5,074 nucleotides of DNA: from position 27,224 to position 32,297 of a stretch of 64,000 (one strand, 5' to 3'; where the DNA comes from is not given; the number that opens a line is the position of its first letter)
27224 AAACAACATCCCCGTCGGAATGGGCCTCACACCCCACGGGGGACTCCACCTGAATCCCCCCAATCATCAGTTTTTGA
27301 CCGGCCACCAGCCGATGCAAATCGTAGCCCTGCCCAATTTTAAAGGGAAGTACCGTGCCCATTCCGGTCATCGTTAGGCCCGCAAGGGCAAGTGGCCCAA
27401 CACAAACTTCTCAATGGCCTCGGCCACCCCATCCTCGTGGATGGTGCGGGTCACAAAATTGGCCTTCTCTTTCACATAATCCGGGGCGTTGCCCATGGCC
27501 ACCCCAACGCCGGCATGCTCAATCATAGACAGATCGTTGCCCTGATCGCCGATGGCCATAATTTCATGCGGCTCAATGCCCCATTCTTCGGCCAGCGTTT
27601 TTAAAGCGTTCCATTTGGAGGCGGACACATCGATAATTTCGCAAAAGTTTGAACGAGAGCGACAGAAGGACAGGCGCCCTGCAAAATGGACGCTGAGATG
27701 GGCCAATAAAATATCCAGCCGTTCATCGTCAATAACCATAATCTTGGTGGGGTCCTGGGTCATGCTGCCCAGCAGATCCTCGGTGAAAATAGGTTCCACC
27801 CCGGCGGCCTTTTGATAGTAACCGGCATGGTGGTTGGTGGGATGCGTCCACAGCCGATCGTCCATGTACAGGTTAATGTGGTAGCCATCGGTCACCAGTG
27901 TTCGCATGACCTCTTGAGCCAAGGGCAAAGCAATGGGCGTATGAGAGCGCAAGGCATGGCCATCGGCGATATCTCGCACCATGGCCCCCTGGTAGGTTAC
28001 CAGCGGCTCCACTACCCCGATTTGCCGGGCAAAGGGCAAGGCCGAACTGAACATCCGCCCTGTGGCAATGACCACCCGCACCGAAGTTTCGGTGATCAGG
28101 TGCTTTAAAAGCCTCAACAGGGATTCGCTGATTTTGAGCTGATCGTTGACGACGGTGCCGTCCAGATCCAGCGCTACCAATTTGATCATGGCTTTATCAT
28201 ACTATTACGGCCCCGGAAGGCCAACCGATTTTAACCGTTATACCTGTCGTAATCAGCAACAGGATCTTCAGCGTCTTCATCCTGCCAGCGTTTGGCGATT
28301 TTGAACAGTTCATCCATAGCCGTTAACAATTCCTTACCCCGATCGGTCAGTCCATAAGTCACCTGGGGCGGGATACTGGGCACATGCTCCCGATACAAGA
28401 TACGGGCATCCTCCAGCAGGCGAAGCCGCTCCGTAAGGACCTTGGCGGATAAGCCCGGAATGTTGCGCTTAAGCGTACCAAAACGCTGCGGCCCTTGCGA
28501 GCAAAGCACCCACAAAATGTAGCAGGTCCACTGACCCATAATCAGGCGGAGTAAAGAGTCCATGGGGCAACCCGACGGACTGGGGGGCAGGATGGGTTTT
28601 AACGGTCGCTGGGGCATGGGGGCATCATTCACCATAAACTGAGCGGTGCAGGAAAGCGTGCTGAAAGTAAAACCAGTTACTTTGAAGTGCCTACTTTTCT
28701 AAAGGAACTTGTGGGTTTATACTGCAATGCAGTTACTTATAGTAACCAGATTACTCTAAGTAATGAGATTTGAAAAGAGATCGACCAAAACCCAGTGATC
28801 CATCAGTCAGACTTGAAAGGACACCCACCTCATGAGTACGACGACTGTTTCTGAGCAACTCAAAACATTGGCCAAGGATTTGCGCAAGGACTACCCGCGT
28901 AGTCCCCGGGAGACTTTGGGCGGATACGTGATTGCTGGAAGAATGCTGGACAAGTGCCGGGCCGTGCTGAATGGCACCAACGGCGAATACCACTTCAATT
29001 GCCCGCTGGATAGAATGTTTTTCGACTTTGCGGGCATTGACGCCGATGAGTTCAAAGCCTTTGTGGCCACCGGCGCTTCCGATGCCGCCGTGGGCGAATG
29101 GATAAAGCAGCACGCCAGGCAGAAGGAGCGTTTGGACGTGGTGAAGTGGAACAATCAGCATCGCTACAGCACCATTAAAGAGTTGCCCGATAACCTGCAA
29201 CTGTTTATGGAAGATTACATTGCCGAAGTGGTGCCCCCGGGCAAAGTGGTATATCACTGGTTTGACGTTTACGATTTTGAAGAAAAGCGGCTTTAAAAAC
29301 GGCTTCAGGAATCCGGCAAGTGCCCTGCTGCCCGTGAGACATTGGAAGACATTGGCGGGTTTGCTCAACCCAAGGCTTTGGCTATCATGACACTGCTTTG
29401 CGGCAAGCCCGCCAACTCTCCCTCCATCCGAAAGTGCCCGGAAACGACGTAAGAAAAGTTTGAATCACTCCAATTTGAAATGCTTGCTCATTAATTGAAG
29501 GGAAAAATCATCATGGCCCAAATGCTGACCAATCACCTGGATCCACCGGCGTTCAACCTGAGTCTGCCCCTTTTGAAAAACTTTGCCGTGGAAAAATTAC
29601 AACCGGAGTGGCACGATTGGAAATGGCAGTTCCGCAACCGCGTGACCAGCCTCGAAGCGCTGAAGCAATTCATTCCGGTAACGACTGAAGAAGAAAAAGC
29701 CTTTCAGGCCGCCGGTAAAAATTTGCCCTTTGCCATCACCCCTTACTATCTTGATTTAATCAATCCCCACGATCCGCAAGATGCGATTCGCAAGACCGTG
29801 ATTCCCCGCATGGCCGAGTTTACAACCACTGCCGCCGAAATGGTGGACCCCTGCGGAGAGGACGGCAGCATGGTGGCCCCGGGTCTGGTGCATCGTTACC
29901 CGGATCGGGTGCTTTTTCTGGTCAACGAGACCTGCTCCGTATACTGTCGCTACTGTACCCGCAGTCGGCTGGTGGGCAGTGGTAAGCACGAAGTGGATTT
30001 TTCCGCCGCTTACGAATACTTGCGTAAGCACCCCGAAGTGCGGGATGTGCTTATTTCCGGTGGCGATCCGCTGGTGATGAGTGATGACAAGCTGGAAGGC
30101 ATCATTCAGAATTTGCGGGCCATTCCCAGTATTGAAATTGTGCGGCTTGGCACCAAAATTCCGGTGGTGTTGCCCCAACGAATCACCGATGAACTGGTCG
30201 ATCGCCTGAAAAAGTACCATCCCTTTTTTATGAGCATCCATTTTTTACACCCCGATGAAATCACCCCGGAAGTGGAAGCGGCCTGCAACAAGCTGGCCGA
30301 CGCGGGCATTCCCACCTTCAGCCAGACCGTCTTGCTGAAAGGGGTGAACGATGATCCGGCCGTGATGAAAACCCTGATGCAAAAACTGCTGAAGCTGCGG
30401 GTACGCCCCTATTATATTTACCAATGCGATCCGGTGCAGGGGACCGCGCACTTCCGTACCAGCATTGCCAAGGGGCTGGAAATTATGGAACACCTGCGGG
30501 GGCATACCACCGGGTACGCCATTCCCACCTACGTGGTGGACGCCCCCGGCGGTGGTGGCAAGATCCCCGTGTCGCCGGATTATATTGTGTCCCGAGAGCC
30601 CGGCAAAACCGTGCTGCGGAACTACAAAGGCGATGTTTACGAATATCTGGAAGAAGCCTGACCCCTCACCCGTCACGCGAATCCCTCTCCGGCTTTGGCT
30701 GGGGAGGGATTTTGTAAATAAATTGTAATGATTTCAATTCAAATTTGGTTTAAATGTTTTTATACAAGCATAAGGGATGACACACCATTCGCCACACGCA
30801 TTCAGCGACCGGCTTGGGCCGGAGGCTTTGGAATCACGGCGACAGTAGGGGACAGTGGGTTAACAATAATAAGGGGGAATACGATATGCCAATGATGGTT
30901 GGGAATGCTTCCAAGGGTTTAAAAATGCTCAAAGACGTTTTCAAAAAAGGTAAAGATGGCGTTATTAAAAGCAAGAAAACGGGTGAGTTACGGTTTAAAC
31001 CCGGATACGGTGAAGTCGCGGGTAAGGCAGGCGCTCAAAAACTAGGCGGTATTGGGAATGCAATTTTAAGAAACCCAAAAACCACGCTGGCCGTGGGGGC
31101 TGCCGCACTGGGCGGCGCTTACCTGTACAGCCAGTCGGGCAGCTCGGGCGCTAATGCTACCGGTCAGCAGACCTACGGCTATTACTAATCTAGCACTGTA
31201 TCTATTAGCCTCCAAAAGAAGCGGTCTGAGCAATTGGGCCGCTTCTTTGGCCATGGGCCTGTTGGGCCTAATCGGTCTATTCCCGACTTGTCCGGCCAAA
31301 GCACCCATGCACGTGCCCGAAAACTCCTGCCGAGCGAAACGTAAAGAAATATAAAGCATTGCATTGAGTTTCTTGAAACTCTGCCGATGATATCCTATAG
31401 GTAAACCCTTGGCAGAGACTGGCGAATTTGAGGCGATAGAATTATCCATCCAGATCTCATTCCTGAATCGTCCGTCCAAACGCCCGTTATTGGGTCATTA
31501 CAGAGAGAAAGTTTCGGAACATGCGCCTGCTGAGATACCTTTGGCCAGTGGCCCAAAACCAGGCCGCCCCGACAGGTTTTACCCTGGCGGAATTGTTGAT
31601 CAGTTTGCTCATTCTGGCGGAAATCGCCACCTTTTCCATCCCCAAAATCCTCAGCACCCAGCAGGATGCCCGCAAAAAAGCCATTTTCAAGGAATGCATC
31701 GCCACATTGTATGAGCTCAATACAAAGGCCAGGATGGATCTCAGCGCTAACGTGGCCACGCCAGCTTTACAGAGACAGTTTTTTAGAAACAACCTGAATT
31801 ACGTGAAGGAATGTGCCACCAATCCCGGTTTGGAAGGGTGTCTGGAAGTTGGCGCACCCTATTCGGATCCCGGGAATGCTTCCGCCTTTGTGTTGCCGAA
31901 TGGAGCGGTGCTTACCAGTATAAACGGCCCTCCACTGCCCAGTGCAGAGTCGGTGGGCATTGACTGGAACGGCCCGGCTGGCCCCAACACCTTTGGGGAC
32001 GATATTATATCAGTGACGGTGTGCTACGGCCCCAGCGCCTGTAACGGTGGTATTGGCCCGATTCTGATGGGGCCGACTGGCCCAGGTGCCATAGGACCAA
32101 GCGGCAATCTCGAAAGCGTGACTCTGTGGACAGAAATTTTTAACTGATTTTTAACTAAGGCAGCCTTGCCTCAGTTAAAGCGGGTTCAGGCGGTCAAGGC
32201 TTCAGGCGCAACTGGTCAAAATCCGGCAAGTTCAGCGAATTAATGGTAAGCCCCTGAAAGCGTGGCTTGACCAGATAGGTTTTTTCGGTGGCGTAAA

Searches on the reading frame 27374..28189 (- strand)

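Call 13: search_protein_families(library=pfam, proteins=[window:27374-28189:-], max_evalue=0.001)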
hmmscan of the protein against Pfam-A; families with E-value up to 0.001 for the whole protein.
window:27374-28189:- (271 aa): 4 families
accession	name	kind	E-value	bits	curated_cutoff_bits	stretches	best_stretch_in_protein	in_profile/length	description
PF08282.18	Hydrolase_3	-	1.2e-55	189.4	20.9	1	5-259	1-255/255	haloacid dehalogenase-like hydrolase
PF05116.19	S6PP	-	1.5e-18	67.7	20.3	1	3-263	3-246/247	Sucrose-6F-phosphate phosphohydrolase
PF00702.32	Hydrolase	-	2e-10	41.8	26.4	1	191-227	155-191/191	haloacid dehalogenase-like hydrolase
PF13419.12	HAD_2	-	0.00066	20.3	23.8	0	195-232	140-177/178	Haloacid dehalogenase-like hydrolase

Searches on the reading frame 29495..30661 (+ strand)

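Call 5: search_protein_families(library=pfam, proteins=[window:29495-30661:+], max_evalue=0.001)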
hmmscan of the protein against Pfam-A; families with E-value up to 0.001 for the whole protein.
window:29495-30661:+ (388 aa): 2 families
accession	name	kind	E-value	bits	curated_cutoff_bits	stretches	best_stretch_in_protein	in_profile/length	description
PF12544.13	LAM_C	-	1.7e-24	86.8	26.7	1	331-386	1-56/127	Lysine-2,3-aminomutase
PF04055.27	Radical_SAM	-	5.1e-12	46.7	29.5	1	145-288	5-158/166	Radical SAM superfamily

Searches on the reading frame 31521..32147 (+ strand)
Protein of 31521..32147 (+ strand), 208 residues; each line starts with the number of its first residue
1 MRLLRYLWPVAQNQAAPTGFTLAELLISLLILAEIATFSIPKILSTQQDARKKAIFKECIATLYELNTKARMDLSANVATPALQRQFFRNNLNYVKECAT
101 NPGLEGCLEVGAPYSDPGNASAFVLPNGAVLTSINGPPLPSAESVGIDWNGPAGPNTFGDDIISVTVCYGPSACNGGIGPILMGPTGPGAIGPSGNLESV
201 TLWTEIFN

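Call 4: search_protein_families(library=pfam, proteins=[window:31521-32147:+], max_evalue=1)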
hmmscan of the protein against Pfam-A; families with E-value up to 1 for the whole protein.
window:31521-32147:+ (208 aa): 1 family
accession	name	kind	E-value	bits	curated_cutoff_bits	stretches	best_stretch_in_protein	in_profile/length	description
PF07963.17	N_methyl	-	0.0023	17.9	21.2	1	19-33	6-20/27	Prokaryotic N-terminal methylation motif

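Call 6: search_protein_families(library=ncbifam, proteins=[window:31521-32147:+], max_evalue=1)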
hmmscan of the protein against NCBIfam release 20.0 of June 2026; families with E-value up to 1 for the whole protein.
window:31521-32147:+ (208 aa): 7 families
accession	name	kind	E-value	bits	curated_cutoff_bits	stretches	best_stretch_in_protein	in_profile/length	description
NF041013.1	T4P_ComGE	equivalog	7e-06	26.1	49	1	19-81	5-67/83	competence type IV pilus minor pilin ComGE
NF040982.1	ComGD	equivalog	0.0004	20.8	70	1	18-72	2-56/139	competence type IV pilus minor pilin ComGD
TIGR01710.1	typeII_sec_gspG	equivalog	0.0008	19.4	88.85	1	19-65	2-47/134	type II secretion system major pseudopilin GspG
NF040999.1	pilin_ComGC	equivalog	0.00099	19.3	75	1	18-79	2-68/84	competence type IV pilus major pilin ComGC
TIGR02532.1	IV_pilin_GFxxxE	domain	0.0041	16.9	16.3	1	19-37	3-21/24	prepilin-type N-terminal cleavage/methylation domain-containing protein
NF041775.1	typeIV_PilA_Myxo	equivalog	0.064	13.2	400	1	18-64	11-56/214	type IV pilin protein PilA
NF041002.1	pilin_ComGF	equivalog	0.13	12.5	80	1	18-48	2-32/139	competence type IV pilus minor pilin ComGF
